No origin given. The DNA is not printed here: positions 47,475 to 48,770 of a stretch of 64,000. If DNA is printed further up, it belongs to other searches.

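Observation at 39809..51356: Uncharacterised 10-gene operon (KASIII-like condensing enzyme, acyl-CoA ligase, two alpha/beta-hydrolases, MaoC hydratase, Liv-type ABC importer) under a divergent STAND/SARP regulator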

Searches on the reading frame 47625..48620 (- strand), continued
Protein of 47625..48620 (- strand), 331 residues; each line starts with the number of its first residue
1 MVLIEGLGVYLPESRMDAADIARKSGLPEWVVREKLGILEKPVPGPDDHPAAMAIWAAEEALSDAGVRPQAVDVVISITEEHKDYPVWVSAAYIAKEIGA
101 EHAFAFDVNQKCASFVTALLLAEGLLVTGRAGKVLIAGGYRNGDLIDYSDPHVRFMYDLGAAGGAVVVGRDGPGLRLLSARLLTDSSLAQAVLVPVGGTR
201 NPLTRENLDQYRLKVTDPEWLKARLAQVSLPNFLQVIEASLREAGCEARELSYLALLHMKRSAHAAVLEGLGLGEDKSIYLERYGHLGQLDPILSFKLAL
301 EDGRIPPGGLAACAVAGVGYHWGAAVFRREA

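Call 27: get_annotated_region(hit=H3, flank=10000)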
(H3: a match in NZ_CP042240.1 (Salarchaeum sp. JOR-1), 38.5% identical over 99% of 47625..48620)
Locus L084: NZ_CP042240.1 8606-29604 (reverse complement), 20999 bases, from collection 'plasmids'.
description: Salarchaeum sp. JOR-1 plasmid pJOR178, complete sequence
organism: Salarchaeum sp. JOR-1 (NCBI taxid 2599399)
taxonomy: Archaea; Euryarchaeota; Halobacteria; Halobacteriales; Halobacteriaceae; Salarchaeum; Salarchaeum sp. JOR-1
host: -; source: Brine; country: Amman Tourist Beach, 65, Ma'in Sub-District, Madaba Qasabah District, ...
typing (MOB-suite, as given by PLSDB): non-mobilizable
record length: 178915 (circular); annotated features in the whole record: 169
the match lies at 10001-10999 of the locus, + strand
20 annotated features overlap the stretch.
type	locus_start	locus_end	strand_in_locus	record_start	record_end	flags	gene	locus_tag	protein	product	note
CDS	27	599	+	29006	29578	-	-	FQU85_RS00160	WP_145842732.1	hypothetical protein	-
CDS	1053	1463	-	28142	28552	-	-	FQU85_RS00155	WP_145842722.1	MaoC family dehydratase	-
CDS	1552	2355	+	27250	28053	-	-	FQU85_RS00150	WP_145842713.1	alpha/beta hydrolase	-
CDS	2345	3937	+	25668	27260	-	-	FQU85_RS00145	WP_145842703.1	AMP-binding protein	-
CDS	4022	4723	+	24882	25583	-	-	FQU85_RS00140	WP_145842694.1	helix-turn-helix domain-containing protein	-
CDS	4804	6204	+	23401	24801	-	-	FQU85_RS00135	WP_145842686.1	ABC transporter substrate-binding protein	-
CDS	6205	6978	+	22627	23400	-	-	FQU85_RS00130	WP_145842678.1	ABC transporter ATP-binding protein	-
CDS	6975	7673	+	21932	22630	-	-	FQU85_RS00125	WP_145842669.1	ABC transporter ATP-binding protein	-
CDS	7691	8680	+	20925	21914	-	-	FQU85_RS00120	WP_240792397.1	branched-chain amino acid ABC transporter permease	-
CDS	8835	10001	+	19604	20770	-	-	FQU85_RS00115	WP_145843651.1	branched-chain amino acid ABC transporter permease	GO:0015803 - branched-chain amino acid transport [Evidence IEA]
CDS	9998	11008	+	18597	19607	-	-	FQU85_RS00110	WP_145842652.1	3-oxoacyl-ACP synthase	-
CDS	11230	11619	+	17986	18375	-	-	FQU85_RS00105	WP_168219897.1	ATP-binding protein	-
CDS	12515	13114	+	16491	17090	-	-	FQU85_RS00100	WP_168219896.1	helix-turn-helix domain-containing protein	-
CDS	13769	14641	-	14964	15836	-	-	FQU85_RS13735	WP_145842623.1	polymer-forming cytoskeletal protein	-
CDS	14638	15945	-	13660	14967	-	-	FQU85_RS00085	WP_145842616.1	MFS transporter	-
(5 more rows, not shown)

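Call 28: get_annotated_region(hit=H10, flank=10000)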
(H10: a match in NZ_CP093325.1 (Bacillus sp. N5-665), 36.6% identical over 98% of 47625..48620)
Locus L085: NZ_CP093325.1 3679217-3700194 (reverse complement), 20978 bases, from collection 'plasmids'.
description: Bacillus sp. N5-665 strain N5/665 plasmid p1, complete sequence
organism: Bacillus sp. N5-665 (NCBI taxid 2925318)
taxonomy: Bacteria; Bacillota; Bacilli; Bacillales; Bacillaceae; Bacillus; Bacillus sp. N5-665
host: -; source: whole organism,peat soil; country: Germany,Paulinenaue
typing (MOB-suite, as given by PLSDB): non-mobilizable
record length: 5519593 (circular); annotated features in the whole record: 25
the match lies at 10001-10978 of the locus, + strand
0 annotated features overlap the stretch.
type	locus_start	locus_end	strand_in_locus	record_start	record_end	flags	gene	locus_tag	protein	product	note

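Call 29: get_annotated_region(hit=H7, flank=12000)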
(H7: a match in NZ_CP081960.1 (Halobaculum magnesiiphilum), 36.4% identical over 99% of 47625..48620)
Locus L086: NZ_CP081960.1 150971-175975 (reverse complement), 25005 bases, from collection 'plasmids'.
description: Halobaculum magnesiiphilum strain NBRC 109044 plasmid unnamed2, complete sequence
organism: Halobaculum magnesiiphilum (NCBI taxid 1017351)
taxonomy: Archaea; Euryarchaeota; Halobacteria; Halobacteriales; Haloferacaceae; Halobaculum; Halobaculum magnesiiphilum
host: -; source: cell culture; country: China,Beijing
typing (MOB-suite, as given by PLSDB): non-mobilizable
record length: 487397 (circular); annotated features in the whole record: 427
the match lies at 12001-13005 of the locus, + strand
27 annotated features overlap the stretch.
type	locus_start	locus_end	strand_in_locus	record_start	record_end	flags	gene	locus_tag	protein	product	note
CDS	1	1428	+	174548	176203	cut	-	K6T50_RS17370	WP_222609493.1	AMP-binding protein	-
CDS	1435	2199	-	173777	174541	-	-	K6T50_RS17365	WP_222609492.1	SDR family NAD(P)-dependent oxidoreductase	-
CDS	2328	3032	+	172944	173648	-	-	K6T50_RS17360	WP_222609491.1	helix-turn-helix domain-containing protein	-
CDS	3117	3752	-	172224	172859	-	-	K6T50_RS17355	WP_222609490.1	type 1 glutamine amidotransferase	-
CDS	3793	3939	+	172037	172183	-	-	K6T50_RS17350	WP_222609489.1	hypothetical protein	-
CDS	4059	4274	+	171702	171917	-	-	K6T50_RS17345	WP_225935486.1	hypothetical protein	-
CDS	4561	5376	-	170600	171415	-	-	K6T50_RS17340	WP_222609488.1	nucleotidyl transferase AbiEii/AbiGii toxin family protein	-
CDS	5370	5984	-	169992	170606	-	-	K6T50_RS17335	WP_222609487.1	hypothetical protein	-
CDS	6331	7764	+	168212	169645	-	-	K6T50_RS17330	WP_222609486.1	ABC transporter substrate-binding protein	-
CDS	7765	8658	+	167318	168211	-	-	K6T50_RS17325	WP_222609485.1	ABC transporter ATP-binding protein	-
CDS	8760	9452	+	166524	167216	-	-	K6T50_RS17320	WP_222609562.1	ABC transporter ATP-binding protein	-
CDS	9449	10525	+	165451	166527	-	-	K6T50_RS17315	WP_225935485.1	branched-chain amino acid ABC transporter permease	GO:0015803 - branched-chain amino acid transport [Evidence IEA]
CDS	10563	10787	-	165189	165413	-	-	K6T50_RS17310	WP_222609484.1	hypothetical protein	-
CDS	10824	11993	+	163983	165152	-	-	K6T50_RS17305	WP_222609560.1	branched-chain amino acid ABC transporter permease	GO:0015803 - branched-chain amino acid transport [Evidence IEA]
CDS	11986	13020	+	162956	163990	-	-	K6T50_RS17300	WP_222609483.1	3-oxoacyl-ACP synthase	-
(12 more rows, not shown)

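Call 30: get_annotated_region(hit=H4, flank=12000)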
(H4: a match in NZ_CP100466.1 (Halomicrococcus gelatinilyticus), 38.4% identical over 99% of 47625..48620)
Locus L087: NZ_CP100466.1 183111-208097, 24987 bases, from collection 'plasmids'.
description: Halomicrococcus gelatinilyticus strain GSLN9 plasmid unnamed1, complete sequence
organism: Halomicrococcus gelatinilyticus (NCBI taxid 1702103)
taxonomy: Archaea; Euryarchaeota; Halobacteria; Halobacteriales; Haladaptataceae; Halomicrococcus; Halomicrococcus gelatinilyticus
host: -; source: cell culture,sediment; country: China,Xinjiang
typing (MOB-suite, as given by PLSDB): non-mobilizable
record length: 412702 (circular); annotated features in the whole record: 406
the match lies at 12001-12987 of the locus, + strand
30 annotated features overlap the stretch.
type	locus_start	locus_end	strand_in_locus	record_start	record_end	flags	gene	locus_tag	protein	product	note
CDS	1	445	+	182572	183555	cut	-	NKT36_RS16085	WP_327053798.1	ABC transporter ATP-binding protein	-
CDS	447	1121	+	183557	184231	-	-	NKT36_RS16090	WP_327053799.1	ABC transporter permease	-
CDS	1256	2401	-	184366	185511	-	-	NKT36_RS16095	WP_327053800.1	iron-containing alcohol dehydrogenase family protein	-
CDS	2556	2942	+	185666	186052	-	-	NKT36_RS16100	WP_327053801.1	DUF302 domain-containing protein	-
CDS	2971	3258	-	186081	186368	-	-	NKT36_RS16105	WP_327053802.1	amphi-Trp domain-containing protein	-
CDS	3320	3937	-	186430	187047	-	-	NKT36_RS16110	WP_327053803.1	VOC family protein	-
CDS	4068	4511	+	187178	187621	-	-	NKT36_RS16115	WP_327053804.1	universal stress protein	-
CDS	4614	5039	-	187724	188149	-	-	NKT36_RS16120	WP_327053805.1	universal stress protein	-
CDS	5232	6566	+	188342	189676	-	-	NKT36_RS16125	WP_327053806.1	tryptophanase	-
CDS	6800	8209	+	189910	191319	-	-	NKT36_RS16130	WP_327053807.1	ABC transporter substrate-binding protein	-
CDS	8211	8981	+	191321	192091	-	-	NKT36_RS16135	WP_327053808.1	ABC transporter ATP-binding protein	-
CDS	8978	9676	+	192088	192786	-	-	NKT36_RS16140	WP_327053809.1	ABC transporter ATP-binding protein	-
CDS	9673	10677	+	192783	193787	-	-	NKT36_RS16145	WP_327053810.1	branched-chain amino acid ABC transporter permease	GO:0015803 - branched-chain amino acid transport [Evidence IEA]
CDS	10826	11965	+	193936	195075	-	-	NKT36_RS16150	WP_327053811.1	branched-chain amino acid ABC transporter permease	GO:0015803 - branched-chain amino acid transport [Evidence IEA]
CDS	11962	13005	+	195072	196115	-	-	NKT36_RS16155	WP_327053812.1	3-oxoacyl-ACP synthase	-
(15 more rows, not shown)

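Call 43: predict_structure(alignment_id=A1)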
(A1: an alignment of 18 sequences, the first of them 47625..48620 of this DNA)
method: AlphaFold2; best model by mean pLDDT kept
length: 331 residues; sequences in the alignment: 18
mean_pLDDT: 89.9   pTM: 0.91
mean pLDDT of the five models: 89.9, 85.5, 83.8, 83.3, 81.5
residues with pLDDT >= 90: 226; 70-90: 80; 50-70: 23; < 50: 2
segments of 3 or more residues with pLDDT < 50: none
pLDDT, mean of each block of 10 residues (from residue 1): 96 96 96 93 89 96 98 95 63 95 89 92 96 96 85 86 97 95 82 58 71 75 81 95 98 94 94 96 93 97 97 84 95 89
secondary structure, 60 per line:
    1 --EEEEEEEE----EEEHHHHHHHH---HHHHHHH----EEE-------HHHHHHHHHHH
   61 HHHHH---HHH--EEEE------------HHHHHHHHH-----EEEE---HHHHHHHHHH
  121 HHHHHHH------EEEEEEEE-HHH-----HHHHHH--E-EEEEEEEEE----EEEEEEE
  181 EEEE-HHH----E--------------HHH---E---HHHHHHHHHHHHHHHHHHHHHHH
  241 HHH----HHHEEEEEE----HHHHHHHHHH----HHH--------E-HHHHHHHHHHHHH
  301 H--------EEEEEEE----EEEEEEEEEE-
elements in order: E3-10 E15-17 H18-25 H29-35 E40-42 H50-65 E74-77 H90-98 E104-107 H111-127 E134-141 H151-156 E161-169 E174-184 H218-243 E251-256 H261-270 H288-301 E310-316 E321-330

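Call 45: search_protein_families(library=pfam, proteins=[L085:4863-6299:+, L085:6334-7326:+, L085:7448-8062:+, L085:8078-9568:+, L085:9573-9989:+, L085:10978-12843:+, L085:13021-14295:+, L085:16696-17724:+, L085:17817-18605:-, L085:18717-19274:+])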
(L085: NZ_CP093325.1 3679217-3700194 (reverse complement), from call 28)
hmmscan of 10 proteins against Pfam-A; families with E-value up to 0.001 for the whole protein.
L085:4863-6299:+ (478 aa): 6 families
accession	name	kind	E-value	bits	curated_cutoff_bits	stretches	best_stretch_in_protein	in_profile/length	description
PF01593.30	Amino_oxidase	-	7.2e-74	250.1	19.8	1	34-475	1-442/443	Flavin containing amine oxidoreductase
PF13450.12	NAD_binding_8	-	9.9e-13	48.6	21.9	1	29-80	1-49/68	NAD(P)-binding Rossmann-like domain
PF07992.20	Pyr_redox_2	-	9.6e-05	22.4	26.1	1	19-60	137-178/291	Pyridine nucleotide-disulphide oxidoreductase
PF01266.30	DAO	-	0.00043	20.4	27.9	1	27-61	2-37/353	FAD dependent oxidoreductase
PF03486.20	HI0933_like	-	0.00047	20.1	50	1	26-63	2-39/244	HI0933-like protein Rossmann domain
PF00890.30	FAD_binding_2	-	0.00095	18.9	20.4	0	27-62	2-37/414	FAD binding domain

L085:6334-7326:+ (330 aa): 2 families
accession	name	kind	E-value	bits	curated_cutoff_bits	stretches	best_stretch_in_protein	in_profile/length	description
PF02492.25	cobW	-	5e-48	163.5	20.7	1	29-207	2-179/180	CobW/HypB/UreG, nucleotide-binding domain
PF07683.19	CobW_C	-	6.5e-17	61.6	22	1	241-325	1-93/94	Cobalamin synthesis protein cobW C-terminal domain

L085:7448-8062:+ (204 aa): 2 families
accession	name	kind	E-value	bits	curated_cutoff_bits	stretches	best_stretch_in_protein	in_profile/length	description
PF00440.29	TetR_N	-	6.4e-13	48.7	24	1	27-72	2-47/47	Bacterial regulatory proteins, tetR family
PF17935.6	TetR_C_27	-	0.00026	21.5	26.1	1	102-167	13-78/106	Tetracyclin repressor-like, C-terminal domain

L085:8078-9568:+ (496 aa): 2 families
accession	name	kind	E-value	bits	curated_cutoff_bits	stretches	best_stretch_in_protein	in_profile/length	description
PF00501.34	AMP-binding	-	1.7e-92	310.6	29.9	1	9-358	2-384/384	AMP-binding enzyme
PF13193.12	AMP-binding_C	-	3.1e-20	73.3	24.5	1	408-483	1-76/76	AMP-binding enzyme C-terminal domain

L085:9573-9989:+ (138 aa): 4 families
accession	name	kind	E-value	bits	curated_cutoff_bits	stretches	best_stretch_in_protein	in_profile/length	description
PF01575.25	MaoC_dehydratas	-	4.6e-28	97.7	27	1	10-106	12-108/123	MaoC like domain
PF13452.11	FAS1_DH_region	-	1.5e-09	38.5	22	1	12-124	10-131/132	FAS1-like, dehydratase domain region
PF22636.2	FlK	-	0.00065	20.2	27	1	69-129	40-97/103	Fluoroacetyl-CoA-specific thioesterase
PF03061.28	4HBT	-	0.0007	20.3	20.6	1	67-100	27-58/79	Thioesterase superfamily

L085:10978-12843:+ (621 aa): 11 families
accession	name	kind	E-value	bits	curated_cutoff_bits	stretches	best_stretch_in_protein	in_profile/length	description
PF01436.27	NHL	-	3.5e-80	260.7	20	6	437-464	1-28/28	NHL repeat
PF17170.10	DUF5128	-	5.3e-28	98.6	22.9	4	203-277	54-127/321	6-bladed beta-propeller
PF08450.18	SGL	-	1.6e-20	74.2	26.3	1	150-273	91-215/246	SMP-30/Gluconolactonase/LRE-like region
PF25021.1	TEN_NHL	-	9.2e-17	61.5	27.1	0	183-230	132-178/357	Teneurin NHL domain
PF22701.2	Mala_s_1-like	-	1.1e-16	61.7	27.5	1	53-114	90-146/195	Mal s 1 allergenic protein-like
PF13449.12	Phytase-like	-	7.4e-14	52.8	27.6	0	150-181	73-104/284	Esterase-like activity of phytase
PF06739.17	SBBP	-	1.3e-13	51.1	20.5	0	439-454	14-29/38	Beta-propeller repeat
PF24684.1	Vgb_lyase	-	3.4e-13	49.5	50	1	53-225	57-214/290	Virginiamycin B lyase family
PF01731.26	Arylesterase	-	1e-09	38.9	21.3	0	239-268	52-81/86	Arylesterase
PF15869.11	TolB_like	-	8.1e-05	22.5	29.2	0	126-175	48-96/296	TolB-like 6-blade propeller-like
PF06977.17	SdiA-regulated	-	0.0005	19.8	21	0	59-114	181-239/249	SdiA-regulated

L085:13021-14295:+ (424 aa): 4 families
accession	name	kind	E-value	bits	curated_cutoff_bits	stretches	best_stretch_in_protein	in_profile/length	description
PF13458.12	Peripla_BP_6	-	2.8e-68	231.5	31.7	1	58-396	1-339/343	Periplasmic binding protein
PF13433.12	Peripla_BP_5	-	2.5e-29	103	27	1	59-400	1-340/363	Periplasmic binding protein domain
PF01094.35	ANF_receptor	-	5.6e-14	52.4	25.4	1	93-388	17-342/353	Receptor family ligand binding region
PF13407.12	Peripla_BP_4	-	0.00016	21.8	35.1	0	202-261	7-66/258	Periplasmic binding protein domain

L085:16696-17724:+ (342 aa): 1 family
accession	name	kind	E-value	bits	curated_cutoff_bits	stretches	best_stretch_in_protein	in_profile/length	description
PF02653.21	BPD_transp_2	-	4.9e-34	118.1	26.8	1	42-310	2-269/269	Branched-chain amino acid transport system / permease component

L085:17817-18605:- (262 aa): 2 families
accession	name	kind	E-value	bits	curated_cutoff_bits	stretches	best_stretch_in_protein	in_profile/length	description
PF00126.33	HTH_1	-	5.8e-18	65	26.6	1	3-61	1-59/60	Bacterial regulatory helix-turn-helix protein, lysR family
PF03466.25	LysR_substrate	-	2.2e-06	27.6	28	1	114-225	38-156/209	LysR substrate binding domain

L085:18717-19274:+ (185 aa): 1 family
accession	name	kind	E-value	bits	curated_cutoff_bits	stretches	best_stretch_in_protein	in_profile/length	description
PF16157.10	DUF4865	-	1.2e-72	244.2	26.7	1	4-184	1-183/183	Domain of unknown function (DUF4865)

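Call 46: fold_search(model_id=the predicted structure, library=pdb)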
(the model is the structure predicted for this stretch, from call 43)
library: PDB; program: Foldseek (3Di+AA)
matches with E <= 10: 1276; with E <= 0.001: 1071
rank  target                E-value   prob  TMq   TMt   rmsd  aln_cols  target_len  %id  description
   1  2ebd_B                3.2e-31  1.00  0.83  0.89   3.2       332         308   24  Crystal structure of 3-oxoacyl-[acyl-carrier-protein] synthase III from Aquifex aeolicus VF5 (released 2007-08-14)
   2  2ebd_A                6.7e-31  1.00  0.83  0.89   3.1       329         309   23  Crystal structure of 3-oxoacyl-[acyl-carrier-protein] synthase III from Aquifex aeolicus VF5 (released 2007-08-14)
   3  4ylt                  1.6e-30  1.00  0.84  0.89   2.8       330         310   26  Crystal structure of beta-ketoacyl-ACP synthase III (FabH) from Yersinia pestis (released 2015-04-08)
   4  4dfe_B                3.3e-30  1.00  0.83  0.85   3.7       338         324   23  Crystal structure of 3-oxoacyl-[acyl-carrier-protein] synthase III from Burkholderia xenovorans (released 2012-02-08)
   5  4dfe_D                4.1e-30  1.00  0.83  0.85   3.2       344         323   23  Crystal structure of 3-oxoacyl-[acyl-carrier-protein] synthase III from Burkholderia xenovorans (released 2012-02-08)
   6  6x7r                  1.1e-29  1.00  0.84  0.87   3.7       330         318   24  E. coli beta-ketoacyl-[acyl carrier protein] synthase III (FabH) in complex with oxa(dethia)-coenzyme A (released 2021-06-02)
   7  2x3e_A                1.3e-29  1.00  0.84  0.86   3.4       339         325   23  Crystal structure of 3-oxoacyl-(acyl carrier protein) synthase III, FabH from Pseudomonas aeruginosa PAO1 (released 2010-07-28)
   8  8vd9                  1.4e-29  1.00  0.86  0.91   2.7       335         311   22  Crystal structure of Bacillus subtilis FabHA, beta-ketoacyl carrier protein synthase III (released 2024-02-14)
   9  4dfe_A                3.2e-29  1.00  0.83  0.85   3.2       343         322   24  Crystal structure of 3-oxoacyl-[acyl-carrier-protein] synthase III from Burkholderia xenovorans (released 2012-02-08)
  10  4z19                  3.9e-29  1.00  0.83  0.89   2.9       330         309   25  Crystal structure of beta-ketoacyl-ACP synthase III (FabH) from Yersinia pestis with acetylated active site cysteine (released 2015-05-20)
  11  2x3e_B                5.1e-29  1.00  0.84  0.88   3.2       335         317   23  Crystal structure of 3-oxoacyl-(acyl carrier protein) synthase III, FabH from Pseudomonas aeruginosa PAO1 (released 2010-07-28)
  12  4ryb_A                5.4e-29  1.00  0.83  0.86   3.1       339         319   23  Crystal structure of beta-ketoacyl-ACP synthase III (FabH) from Neisseria meningitidis (released 2014-12-31)
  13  5bnr                  1.3e-28  1.00  0.83  0.89   3.1       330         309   24  E. coli Fabh with small molecule inhibitor 2 (released 2016-05-18)
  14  9w96_A                1.3e-28  1.00  0.83  0.84   4.0       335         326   21  Crystal structure of BioZ C115S from Agrobacterium tumefaciens in complex with galutaryl-CoA (released 2025-10-29)
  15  9ka5                  1.6e-28  1.00  0.84  0.87   3.6       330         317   24  Crystal structure of beta-ketoacyl-ACP synthase FabH C112Q from E. coli (released 2025-09-10)
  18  3h76_A                2.2e-28  1.00  0.84  0.85   4.1       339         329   22  Crystal structure of PqsD, a key enzyme in Pseudomonas aeruginosa quinolone signal biosynthesis pathway (released 2009-09-15)
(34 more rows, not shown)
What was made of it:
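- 47625..48620 (-): KASIII-fold enzyme of the uncharacterised PRK06840 family, 331 aa. Key residues are Cys112, His258, Lys260, His286, Asp291 and Glu81. The AF2 model has pLDDT 89.9 and its best PDB fold matches are FabH at 20-27% identity (calls 43, 46).
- Closest known: FabH. Same: Same fold: Foldseek E 3e-31 and TM 0.83-0.89 (call 46).
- The protein has a FabH fold (call 46).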
